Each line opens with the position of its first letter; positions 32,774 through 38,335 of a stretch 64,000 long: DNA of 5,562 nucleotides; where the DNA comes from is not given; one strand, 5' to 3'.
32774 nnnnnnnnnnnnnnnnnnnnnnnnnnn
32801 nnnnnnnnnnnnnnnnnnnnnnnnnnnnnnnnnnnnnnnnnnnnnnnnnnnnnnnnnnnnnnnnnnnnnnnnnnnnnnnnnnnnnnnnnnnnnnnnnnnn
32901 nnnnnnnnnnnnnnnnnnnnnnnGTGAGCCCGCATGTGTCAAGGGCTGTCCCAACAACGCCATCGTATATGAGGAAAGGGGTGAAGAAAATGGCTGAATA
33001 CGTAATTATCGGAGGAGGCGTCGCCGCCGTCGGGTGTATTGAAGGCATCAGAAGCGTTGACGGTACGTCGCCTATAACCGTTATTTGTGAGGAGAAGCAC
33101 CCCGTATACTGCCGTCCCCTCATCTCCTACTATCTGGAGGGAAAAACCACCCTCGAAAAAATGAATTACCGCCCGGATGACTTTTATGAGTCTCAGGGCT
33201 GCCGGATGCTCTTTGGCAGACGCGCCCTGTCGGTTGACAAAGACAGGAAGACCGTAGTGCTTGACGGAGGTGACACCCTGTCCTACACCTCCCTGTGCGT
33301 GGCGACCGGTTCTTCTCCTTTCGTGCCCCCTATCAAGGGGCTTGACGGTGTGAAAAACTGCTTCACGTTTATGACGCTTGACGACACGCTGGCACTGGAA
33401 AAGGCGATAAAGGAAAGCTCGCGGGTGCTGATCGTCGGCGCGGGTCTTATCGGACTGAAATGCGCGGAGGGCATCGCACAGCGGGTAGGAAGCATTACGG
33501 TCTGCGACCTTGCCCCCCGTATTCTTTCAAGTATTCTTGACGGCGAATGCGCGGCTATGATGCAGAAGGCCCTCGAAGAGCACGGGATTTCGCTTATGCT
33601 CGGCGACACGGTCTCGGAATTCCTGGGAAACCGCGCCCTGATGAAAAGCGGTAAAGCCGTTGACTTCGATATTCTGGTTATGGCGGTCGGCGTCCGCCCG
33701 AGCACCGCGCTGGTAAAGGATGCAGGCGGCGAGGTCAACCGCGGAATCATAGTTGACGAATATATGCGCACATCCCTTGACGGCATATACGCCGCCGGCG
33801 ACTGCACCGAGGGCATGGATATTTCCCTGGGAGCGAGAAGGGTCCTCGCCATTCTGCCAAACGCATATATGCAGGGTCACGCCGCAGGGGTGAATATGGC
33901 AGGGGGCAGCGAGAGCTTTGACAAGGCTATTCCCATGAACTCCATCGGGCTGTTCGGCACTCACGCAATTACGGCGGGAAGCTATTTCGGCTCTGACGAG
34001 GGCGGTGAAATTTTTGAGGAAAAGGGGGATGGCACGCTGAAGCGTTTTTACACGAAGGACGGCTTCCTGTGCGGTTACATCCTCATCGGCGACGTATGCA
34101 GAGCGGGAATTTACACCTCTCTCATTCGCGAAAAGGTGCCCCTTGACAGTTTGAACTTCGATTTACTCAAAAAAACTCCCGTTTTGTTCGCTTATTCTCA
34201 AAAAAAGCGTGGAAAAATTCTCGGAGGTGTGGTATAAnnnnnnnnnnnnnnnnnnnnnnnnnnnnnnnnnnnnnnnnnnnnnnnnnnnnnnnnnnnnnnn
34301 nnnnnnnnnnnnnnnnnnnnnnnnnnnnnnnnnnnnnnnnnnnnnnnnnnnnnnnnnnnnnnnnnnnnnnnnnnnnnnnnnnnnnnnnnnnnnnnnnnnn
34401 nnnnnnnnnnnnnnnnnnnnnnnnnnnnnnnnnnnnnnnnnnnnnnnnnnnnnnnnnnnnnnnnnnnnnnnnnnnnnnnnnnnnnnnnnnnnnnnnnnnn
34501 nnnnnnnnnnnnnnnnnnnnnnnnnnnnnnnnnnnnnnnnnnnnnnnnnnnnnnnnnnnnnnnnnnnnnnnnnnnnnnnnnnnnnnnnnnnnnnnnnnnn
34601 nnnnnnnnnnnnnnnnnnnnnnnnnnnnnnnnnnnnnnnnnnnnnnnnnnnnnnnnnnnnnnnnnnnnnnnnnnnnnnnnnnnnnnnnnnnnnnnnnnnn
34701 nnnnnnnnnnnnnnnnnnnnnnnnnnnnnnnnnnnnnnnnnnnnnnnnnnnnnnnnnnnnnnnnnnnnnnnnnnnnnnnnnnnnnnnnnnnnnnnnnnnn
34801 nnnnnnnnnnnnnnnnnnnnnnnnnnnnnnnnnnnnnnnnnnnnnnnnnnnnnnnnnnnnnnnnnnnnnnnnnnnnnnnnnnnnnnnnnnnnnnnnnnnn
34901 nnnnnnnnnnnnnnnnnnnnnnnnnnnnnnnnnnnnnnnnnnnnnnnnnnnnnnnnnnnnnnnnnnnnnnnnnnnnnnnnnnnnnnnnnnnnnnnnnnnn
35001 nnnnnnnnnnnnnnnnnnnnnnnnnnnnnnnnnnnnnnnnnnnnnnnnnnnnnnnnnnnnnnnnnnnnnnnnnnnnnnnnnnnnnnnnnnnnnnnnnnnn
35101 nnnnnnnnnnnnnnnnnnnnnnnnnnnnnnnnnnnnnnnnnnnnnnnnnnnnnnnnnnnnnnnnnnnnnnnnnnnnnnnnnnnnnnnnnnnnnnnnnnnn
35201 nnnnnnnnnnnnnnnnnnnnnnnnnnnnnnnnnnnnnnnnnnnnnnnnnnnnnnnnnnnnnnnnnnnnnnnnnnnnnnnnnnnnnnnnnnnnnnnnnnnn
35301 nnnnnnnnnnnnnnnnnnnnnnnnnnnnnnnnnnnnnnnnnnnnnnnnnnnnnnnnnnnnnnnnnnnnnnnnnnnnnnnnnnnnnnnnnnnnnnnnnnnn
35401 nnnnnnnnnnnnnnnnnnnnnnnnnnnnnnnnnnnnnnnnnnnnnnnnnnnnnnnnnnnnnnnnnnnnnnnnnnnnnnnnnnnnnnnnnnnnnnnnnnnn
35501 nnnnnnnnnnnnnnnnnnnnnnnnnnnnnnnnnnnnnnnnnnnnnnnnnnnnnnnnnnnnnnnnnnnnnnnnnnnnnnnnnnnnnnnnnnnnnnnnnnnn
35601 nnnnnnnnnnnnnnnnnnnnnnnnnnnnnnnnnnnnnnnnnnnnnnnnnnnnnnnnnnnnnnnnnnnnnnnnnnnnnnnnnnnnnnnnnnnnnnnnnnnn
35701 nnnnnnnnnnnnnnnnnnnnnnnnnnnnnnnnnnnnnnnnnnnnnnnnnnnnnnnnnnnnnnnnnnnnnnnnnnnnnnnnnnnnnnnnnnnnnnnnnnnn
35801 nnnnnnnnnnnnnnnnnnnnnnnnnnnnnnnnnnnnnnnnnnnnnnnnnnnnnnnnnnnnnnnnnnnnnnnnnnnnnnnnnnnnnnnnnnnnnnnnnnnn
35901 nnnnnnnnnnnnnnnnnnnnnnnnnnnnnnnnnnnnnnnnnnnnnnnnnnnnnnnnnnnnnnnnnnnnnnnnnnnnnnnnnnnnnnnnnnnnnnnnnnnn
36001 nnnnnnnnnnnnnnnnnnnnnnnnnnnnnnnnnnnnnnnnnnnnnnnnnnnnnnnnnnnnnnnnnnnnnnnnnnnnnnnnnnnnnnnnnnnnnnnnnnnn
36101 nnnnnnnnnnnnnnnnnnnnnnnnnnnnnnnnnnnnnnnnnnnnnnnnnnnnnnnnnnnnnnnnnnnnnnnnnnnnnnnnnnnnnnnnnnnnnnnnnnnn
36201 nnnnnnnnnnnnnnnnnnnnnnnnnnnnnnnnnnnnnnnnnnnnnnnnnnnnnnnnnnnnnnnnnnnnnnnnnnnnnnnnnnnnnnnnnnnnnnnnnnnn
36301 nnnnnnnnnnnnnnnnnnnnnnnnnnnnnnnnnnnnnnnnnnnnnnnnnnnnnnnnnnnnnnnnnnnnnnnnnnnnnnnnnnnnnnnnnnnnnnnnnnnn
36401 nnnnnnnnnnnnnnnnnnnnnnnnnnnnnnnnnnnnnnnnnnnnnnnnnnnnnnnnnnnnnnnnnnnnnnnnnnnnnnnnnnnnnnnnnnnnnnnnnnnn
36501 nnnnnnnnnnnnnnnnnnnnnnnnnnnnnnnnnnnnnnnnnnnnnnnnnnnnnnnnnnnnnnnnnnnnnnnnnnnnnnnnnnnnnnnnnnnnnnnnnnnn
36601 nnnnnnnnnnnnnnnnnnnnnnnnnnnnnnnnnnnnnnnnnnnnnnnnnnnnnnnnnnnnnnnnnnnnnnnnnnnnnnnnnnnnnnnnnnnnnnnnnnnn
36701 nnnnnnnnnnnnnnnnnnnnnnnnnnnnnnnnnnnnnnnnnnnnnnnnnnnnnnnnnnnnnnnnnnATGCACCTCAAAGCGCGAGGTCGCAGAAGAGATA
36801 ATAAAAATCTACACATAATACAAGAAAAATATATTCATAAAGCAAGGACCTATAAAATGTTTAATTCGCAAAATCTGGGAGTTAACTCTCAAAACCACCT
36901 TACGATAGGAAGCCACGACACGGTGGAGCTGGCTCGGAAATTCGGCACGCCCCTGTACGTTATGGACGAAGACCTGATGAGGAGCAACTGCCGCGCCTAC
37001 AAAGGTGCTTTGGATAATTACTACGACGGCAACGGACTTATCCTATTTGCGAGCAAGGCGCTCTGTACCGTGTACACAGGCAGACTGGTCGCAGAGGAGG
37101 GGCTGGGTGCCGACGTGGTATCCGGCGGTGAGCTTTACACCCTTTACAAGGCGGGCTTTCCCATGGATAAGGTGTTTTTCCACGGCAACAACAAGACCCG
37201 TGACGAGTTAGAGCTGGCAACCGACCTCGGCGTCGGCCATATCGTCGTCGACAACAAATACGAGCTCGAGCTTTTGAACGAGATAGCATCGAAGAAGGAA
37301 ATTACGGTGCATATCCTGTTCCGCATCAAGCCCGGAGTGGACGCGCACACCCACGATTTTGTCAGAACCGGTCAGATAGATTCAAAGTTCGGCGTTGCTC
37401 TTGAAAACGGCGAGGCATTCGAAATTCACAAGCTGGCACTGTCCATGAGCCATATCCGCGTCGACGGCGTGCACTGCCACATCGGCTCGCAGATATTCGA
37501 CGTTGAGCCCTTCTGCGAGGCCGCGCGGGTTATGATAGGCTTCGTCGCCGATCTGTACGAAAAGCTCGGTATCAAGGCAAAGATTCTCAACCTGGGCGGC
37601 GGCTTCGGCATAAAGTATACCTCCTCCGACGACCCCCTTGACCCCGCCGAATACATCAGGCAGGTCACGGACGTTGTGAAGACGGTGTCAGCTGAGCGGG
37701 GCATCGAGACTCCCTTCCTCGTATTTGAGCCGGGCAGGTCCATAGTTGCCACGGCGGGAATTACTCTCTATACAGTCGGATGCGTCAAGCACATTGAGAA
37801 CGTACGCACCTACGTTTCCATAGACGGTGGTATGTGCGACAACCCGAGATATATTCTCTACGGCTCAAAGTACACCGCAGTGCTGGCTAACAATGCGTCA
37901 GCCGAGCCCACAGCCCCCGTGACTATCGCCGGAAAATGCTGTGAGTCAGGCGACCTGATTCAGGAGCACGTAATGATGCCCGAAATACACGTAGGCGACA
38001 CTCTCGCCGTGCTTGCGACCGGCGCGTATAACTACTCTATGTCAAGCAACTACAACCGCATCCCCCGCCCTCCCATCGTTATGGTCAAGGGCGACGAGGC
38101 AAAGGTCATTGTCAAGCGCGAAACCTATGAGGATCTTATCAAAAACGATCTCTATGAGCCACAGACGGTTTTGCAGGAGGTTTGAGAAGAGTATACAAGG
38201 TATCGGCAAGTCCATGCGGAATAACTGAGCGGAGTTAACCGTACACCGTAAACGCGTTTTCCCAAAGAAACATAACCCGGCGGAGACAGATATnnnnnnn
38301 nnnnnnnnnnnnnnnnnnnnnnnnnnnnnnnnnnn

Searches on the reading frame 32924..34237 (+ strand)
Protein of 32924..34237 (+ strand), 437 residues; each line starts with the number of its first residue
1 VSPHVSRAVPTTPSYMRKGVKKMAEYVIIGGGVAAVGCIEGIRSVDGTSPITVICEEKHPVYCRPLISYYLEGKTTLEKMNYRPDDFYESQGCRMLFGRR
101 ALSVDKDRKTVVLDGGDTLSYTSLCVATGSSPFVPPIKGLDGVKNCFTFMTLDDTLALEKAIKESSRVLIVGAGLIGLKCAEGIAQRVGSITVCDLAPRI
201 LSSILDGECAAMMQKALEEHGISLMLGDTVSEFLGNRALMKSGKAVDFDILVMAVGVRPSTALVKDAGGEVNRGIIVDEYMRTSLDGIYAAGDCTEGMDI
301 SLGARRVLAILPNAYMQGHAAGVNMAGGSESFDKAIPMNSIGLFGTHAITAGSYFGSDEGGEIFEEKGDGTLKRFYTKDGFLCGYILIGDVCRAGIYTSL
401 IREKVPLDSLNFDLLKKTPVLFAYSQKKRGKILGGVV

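Call 8: search_protein_families(library=ncbifam, proteins=[window:32924-34237:+])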
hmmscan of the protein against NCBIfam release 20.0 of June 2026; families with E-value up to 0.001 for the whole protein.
window:32924-34237:+ (437 aa): 48 families (the best 25 are shown)
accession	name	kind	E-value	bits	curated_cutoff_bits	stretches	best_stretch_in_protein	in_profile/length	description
NF045765.1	PhenlGlyoxDHPadH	equivalog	2.3e-83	280.4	475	1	24-412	3-397/416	NADH-dependent phenylglyoxylate dehydrogenase subunit epsilon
TIGR02374.1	nitri_red_nirB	equivalog_domain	3.1e-69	234.2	578.35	1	27-408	2-389/794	nitrite reductase large subunit NirB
NF003437.0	PRK04965.1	equivalog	9.9e-50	169.6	392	1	24-296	3-276/378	NADH:flavorubredoxin reductase NorW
TIGR03385.1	CoA_CoA_reduc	equivalog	3.6e-46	157.8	578.8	1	27-343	3-331/439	CoA-disulfide reductase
NF042949.2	3PPDioc_HcaD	equivalog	3.5e-43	147.8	450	1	25-325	3-305/386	3-phenylpropionate/cinnamic acid dioxygenase ferredoxin--NAD(+) reductase subunit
NF011565.0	PRK14989.1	subfamily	1.6e-42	145.6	883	1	26-407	6-393/847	nitrite reductase large subunit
NF041682.1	ant_diox_AndAa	equivalog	1.6e-42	145.6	650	1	24-334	4-318/406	anthranilate 1,2-dioxygenase system ferredoxin--NAD(+) reductase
NF007123.0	PRK09564.1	equivalog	7.2e-40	137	458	1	27-348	4-337/444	CoA-disulfide reductase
NF046103.1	NOXase_Strep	equivalog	2.3e-36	125.8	600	1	27-352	3-338/442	H2O-forming NADH oxidase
NF007286.0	PRK09754.1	equivalog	4.7e-35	121.1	447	1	25-295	5-277/400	phenylpropionate dioxygenase ferredoxin reductase subunit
TIGR02053.1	MerA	equivalog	1.3e-27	96.9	454.45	1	106-333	114-337/465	mercury(II) reductase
TIGR01350.1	lipoamide_DH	equivalog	5.4e-25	88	408.8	1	103-302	120-316/461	dihydrolipoyl dehydrogenase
NF010037.0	PRK13512.1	equivalog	5.8e-25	88.1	394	1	23-296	1-280/438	CoA-disulfide reductase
TIGR03169.1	Nterm_to_SelD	hypoth_equivalog_domain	7e-19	68.4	310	1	27-296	3-283/365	pyridine nucleotide-disulfide oxidoreductase family protein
NF040477.1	chlor_oxi_RclA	equivalog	1.4e-17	63.5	740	1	104-300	102-299/441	reactive chlorine resistance oxidoreductase RclA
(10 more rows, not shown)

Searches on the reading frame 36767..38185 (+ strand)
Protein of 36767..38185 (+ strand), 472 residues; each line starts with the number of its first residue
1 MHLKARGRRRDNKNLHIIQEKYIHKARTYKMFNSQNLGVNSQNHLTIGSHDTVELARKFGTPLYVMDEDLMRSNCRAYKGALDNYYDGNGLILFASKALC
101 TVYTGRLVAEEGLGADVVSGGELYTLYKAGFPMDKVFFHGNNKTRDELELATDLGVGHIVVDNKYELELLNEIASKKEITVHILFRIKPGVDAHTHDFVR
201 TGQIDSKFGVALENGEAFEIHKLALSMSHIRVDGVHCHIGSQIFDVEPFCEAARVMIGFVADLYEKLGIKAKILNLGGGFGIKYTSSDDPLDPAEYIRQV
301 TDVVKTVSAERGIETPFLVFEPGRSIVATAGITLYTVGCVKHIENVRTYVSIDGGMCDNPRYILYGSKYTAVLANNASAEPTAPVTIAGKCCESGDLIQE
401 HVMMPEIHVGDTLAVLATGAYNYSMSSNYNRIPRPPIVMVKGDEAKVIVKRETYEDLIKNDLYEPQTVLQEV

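Call 10: search_protein_families(library=pfam, proteins=[window:36767-38185:+])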
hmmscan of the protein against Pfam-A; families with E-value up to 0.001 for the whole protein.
window:36767-38185:+ (472 aa): 2 families
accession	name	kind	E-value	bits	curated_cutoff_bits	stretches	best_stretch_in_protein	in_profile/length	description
PF02784.22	Orn_Arg_deC_N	-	6e-58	196.6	23.4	1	73-328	6-247/247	Pyridoxal-dependent decarboxylase, pyridoxal binding domain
PF00278.28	Orn_DAP_Arg_deC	-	7.3e-17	61.9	23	1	100-419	5-95/95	Pyridoxal-dependent decarboxylase, C-terminal sheet domain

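Call 68: search_protein_families(library=ncbifam, proteins=[window:36767-38185:+], max_evalue=0.00001)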
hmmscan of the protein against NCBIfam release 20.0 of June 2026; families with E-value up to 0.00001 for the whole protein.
window:36767-38185:+ (472 aa): 8 families
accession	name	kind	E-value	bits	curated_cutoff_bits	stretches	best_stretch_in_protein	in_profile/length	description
TIGR01048.1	lysA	equivalog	9.9e-142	472.3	297.9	1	40-461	4-416/417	diaminopimelate decarboxylase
NF052544.1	OrLyDeCDokD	equivalog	1e-62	212.3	700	1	39-463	20-461/461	ornithine/lysine decarboxylase DokD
NF006515.0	PRK08961.1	equivalog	2.8e-50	171.1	802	1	57-435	499-854/861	bifunctional aspartate kinase/diaminopimelate decarboxylase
TIGR03099.1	dCO2ase_PEP1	hypoth_equivalog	4.2e-46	157.8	478.45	1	41-427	4-384/398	pyridoxal-dependent decarboxylase, exosortase A system-associated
NF041039.1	FslC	exception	1.4e-28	99.8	500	1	51-449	18-412/418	rhizoferrin biosystnesis N-citrylornithine decarboxylase FslC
NF003763.0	PRK05354.1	equivalog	1.2e-18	67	369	1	158-344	174-363/636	biosynthetic arginine decarboxylase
TIGR01273.1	speA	equivalog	1.4e-18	66.8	624.1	1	158-336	166-347/624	arginine decarboxylase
TIGR01047.1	nspC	equivalog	2.5e-10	39.4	409.05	1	61-457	3-376/380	carboxynorspermidine decarboxylase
